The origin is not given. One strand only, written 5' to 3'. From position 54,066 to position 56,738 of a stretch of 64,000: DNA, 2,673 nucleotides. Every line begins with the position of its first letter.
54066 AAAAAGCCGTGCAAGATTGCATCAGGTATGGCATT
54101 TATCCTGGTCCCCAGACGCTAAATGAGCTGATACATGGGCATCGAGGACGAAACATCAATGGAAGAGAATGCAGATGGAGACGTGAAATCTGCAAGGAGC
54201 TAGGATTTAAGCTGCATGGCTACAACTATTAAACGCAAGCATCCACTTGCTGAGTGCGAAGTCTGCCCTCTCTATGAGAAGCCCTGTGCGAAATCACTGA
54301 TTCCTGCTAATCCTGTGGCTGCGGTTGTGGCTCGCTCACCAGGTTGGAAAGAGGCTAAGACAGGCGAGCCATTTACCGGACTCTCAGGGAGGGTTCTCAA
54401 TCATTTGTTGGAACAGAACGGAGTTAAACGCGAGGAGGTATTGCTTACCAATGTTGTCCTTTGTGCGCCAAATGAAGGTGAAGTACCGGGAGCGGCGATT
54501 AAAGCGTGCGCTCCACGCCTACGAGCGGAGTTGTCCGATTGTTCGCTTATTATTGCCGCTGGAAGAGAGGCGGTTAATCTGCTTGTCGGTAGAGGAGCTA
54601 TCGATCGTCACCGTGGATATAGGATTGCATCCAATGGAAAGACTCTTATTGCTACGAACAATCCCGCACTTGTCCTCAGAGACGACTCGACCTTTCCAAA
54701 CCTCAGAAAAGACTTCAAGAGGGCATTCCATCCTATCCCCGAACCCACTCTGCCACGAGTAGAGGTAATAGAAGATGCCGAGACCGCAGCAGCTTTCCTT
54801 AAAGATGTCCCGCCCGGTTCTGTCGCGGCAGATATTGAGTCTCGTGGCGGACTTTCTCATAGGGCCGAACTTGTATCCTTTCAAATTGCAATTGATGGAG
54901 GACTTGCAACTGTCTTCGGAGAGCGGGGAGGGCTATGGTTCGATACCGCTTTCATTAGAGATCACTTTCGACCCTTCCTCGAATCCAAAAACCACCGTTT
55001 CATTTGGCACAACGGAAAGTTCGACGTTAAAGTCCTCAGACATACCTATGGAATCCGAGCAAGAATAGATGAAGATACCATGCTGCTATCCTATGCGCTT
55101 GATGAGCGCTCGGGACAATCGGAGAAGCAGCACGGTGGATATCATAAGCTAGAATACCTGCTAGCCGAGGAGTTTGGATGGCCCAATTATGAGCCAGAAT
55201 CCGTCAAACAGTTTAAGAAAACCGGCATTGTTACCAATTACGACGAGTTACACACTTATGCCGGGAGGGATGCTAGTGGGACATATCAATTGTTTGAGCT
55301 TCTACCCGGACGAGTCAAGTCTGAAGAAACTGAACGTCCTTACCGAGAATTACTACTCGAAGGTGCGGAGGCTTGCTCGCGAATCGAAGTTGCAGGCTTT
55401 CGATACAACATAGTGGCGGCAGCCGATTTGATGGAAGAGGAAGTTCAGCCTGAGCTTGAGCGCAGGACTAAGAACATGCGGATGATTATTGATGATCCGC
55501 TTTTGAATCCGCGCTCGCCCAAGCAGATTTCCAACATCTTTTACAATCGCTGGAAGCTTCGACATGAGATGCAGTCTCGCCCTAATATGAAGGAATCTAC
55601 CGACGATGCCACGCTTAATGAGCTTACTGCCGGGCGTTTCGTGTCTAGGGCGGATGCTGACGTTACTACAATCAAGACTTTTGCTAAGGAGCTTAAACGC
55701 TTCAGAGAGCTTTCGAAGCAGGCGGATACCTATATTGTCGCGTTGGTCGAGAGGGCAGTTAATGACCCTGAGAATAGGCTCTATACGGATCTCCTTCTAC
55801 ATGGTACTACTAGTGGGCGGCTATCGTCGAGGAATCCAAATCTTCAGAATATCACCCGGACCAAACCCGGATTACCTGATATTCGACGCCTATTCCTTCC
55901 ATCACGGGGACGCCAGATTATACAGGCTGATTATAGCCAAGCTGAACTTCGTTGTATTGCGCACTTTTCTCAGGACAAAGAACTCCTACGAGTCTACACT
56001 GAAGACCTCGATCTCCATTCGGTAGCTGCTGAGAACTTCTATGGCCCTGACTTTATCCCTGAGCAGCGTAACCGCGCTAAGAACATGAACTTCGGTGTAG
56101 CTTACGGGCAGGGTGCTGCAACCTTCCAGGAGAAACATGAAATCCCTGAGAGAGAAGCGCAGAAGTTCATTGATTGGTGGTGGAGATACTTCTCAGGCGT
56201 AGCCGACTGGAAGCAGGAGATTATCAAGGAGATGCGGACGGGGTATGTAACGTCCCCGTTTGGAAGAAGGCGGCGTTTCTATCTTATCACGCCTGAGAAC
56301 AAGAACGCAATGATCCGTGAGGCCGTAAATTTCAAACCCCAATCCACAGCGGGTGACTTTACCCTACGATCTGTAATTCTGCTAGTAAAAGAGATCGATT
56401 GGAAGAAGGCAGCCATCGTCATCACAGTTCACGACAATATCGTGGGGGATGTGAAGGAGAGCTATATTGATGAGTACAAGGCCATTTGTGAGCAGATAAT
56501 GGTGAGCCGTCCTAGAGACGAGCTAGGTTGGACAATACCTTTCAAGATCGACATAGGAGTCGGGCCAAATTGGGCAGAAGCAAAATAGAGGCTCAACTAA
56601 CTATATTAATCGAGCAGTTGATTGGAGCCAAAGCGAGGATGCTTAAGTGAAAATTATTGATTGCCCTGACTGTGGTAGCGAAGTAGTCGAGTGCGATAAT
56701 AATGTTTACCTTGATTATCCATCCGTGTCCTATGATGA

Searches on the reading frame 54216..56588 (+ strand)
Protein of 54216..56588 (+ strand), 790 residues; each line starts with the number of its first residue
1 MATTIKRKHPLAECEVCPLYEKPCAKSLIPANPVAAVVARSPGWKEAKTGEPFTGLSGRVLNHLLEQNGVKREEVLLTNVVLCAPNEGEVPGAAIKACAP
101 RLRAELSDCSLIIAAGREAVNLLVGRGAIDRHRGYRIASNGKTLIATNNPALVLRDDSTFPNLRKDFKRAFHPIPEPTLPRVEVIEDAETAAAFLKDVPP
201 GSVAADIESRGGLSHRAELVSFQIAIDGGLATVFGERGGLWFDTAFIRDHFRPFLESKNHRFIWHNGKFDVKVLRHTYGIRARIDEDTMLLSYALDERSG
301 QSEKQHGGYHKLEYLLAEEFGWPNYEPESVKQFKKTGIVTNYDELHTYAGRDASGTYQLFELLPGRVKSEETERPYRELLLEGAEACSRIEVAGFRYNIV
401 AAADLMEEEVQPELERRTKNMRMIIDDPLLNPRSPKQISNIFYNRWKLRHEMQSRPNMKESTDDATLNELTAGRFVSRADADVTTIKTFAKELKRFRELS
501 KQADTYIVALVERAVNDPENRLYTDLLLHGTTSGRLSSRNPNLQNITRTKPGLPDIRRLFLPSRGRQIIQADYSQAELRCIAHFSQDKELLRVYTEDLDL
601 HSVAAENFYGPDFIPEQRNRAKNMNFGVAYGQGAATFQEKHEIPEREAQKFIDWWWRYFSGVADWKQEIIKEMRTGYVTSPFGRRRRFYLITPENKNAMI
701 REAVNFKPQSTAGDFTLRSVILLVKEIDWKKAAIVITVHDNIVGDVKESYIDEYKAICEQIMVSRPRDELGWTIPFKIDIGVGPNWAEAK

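Call 42: search_protein_families(library=pfam, proteins=[window:54216-56588:+], max_evalue=0.001)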
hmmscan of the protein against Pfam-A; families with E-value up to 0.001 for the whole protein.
window:54216-56588:+ (790 aa): 3 families
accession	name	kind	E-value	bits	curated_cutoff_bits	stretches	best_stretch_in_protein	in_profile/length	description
PF00476.26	DNA_pol_A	-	2e-78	264.5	34.3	1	406-788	7-381/381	DNA polymerase family A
PF03167.25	UDG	-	2.5e-17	63.7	24.3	1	31-163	6-128/141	Uracil DNA glycosylase superfamily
PF01612.26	DNA_pol_A_exo1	-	4.8e-13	49.7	23.6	1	186-363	5-168/173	3'-5' exonuclease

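Call 83: search_dna_similar(query=window:54216-56588:+, collection=phages, mode=protein, max_evalue=1e-20, max_rows=12)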
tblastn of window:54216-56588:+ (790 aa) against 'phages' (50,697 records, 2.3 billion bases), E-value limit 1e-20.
Records with a match: 1149; places in all: 1149; records where one place covers at least 80% of the query: 651.
Best place of each record, by identity: <60% 1149.
By first word of the organism name: Salmonella 263; Escherichia 127; Mycobacterium 123; Klebsiella 78; Bacillus 74; Vibrio 73; Gordonia 68; Listeria 60; Clostridium 44; Bacteriophage 37; and 45 more.
By host as written in the record: - 107; Mycobacterium smegmatis mc2 155 94; Escherichia coli 43; Listeria monocytogenes 43; Salmonella enterica subsp. enterica serovar Enteritidis PT1 37; Vibrio harveyi BAA-1116 36; Gordonia rubripertincta NRRL B-16540 33; Clostridium sporogenes ATCC-15579 29; and 264 more.
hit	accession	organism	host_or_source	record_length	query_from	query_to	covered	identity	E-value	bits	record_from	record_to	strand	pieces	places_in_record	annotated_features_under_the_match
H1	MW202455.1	Caudoviricetes sp.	Manatee Spring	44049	14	790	98%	28.2%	6e-64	239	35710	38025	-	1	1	DNA polymerase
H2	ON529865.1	Brevundimonas phage vB_BpoS-StAshley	Brevundimonas pondensis LVF1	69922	14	787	98%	25.9%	5e-59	224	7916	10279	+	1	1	DNA polymerase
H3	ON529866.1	Brevundimonas phage vB_BpoS-MaInes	Brevundimonas pondensis LVF1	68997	14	787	98%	25.9%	7e-59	224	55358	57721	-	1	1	DNA polymerase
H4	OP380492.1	Bacillus phage Nachito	Bacillus sp. ET1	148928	65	788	92%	27.4%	9e-47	187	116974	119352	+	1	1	DNA polymerase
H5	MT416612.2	Bacillus phage YungSlug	Bacillus thuringiensis kurstaki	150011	13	787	98%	24.5%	1e-40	167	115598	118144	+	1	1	DNA polymerase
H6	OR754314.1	Pseudomonas phage vB_PmeS_STP12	Pseudomonas mendocina STP12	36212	10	790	99%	24.2%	5e-39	162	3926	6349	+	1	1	record has no annotation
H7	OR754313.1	Stutzerimonas phage vB_SstS_STP9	Stutzerimonas stutzeri STP9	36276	10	790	99%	24.2%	5e-39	162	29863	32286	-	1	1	record has no annotation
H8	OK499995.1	Serratia phage vB_SmaS_Tlacuache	Serratia marcescens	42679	10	787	98%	24.1%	2e-41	170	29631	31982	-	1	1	hypothetical protein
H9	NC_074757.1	Serratia phage vB_SmaS_Tlacuache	Serratia marcescens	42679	10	787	98%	24.1%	2e-41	170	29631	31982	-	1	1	hypothetical protein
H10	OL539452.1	Serratia phage vB_SmaS_Opt-155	Serratia marcescens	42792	10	787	98%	23.9%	4e-41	169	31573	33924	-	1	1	putative DNA polymerase I | cytidine (dCMP) deaminase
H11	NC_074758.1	Serratia phage vB_SmaS_Opt-155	Serratia marcescens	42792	10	787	98%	23.9%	4e-41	169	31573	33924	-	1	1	putative DNA polymerase I | cytidine (dCMP) deaminase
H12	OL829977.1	Gordonia phage Amok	Gordonia rubripertincta NRRL B-16540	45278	112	787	86%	27.2%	2e-36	154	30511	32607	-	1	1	44: DNA polymerase I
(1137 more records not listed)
